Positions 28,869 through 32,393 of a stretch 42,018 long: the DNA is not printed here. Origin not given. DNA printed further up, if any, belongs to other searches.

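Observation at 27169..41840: MurNAc catabolism genes adjoin a regulator-less SusC/SusD locus whose only enzyme candidate is a T9SS-tailed GHL10 protein, a candidate peptidoglycan / MurNAc-glycan utilisation locus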

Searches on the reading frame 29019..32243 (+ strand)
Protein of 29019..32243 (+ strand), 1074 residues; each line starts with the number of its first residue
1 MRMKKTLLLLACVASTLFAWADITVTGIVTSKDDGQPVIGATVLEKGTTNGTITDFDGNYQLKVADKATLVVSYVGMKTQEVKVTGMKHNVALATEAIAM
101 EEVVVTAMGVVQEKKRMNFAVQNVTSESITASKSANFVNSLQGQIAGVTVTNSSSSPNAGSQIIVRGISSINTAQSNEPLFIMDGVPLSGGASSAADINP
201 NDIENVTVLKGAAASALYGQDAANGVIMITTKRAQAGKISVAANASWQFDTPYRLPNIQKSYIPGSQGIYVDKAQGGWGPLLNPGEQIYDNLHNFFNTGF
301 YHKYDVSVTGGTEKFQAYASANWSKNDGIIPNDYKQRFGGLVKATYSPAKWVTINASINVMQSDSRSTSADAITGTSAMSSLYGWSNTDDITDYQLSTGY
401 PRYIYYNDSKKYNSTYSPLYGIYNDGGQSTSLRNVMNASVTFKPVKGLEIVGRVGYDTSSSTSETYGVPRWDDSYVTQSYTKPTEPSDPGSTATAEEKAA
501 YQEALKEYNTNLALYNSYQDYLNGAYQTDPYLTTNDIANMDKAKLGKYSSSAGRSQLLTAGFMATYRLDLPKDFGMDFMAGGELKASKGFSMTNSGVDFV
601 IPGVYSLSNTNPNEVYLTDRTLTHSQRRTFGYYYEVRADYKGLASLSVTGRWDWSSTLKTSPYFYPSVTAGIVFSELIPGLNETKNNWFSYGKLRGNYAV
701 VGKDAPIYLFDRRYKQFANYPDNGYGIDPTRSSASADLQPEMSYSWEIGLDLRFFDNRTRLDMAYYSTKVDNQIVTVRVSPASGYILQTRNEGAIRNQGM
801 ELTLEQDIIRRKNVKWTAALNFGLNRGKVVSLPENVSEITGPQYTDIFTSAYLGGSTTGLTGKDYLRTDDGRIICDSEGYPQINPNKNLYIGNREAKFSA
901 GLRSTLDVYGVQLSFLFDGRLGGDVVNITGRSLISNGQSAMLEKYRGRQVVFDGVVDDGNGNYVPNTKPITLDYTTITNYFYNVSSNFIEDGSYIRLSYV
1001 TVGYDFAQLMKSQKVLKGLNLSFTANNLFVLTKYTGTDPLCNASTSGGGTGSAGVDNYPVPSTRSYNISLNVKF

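Call 3: search_protein_families(library=pfam, proteins=[window:29019-32243:+], max_evalue=0.01)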
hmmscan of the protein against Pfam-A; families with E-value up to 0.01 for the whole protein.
window:29019-32243:+ (1074 aa): 5 families
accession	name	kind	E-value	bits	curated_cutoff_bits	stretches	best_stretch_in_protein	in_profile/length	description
PF07715.20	Plug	-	2.8e-20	73.3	23.9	1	115-226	3-107/107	TonB-dependent Receptor Plug Domain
PF13715.12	CarbopepD_reg_2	-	1.2e-19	70.6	32.2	1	25-105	1-88/88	CarboxypepD_reg-like domain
PF00593.30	TonB_dep_Rec_b-barrel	-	7.4e-15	56.2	27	1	457-1028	10-436/436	TonB dependent receptor-like, beta-barrel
PF13620.12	CarboxypepD_reg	-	1.5e-09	38.5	32.3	1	24-85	1-68/82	Carboxypeptidase regulatory-like domain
PF23591.1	CILP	-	0.0041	17.5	27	0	22-80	4-62/90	Cartilage intermediate layer protein 1-like domain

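Call 4: search_protein_families(library=ncbifam, proteins=[window:29019-32243:+], max_evalue=0.01)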
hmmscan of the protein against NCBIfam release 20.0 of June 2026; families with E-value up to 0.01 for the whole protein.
window:29019-32243:+ (1074 aa): 3 families
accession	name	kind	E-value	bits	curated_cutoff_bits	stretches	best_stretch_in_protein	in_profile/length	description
TIGR04056.1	OMP_RagA_SusC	subfamily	1.1e-184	616.5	368.25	1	23-1074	1-981/981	SusC/RagA family TonB-linked outer membrane protein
TIGR04057.1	SusC_RagA_signa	signature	6.2e-16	57.9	46.2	1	202-232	1-31/31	SusC/RagA subfamily TonB-dependent outer membrane receptor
NF053590.1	TonB_dep_TOL0244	equivalog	0.00012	20.9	645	1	119-240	30-148/604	TOL_0244 family TonB-dependent receptor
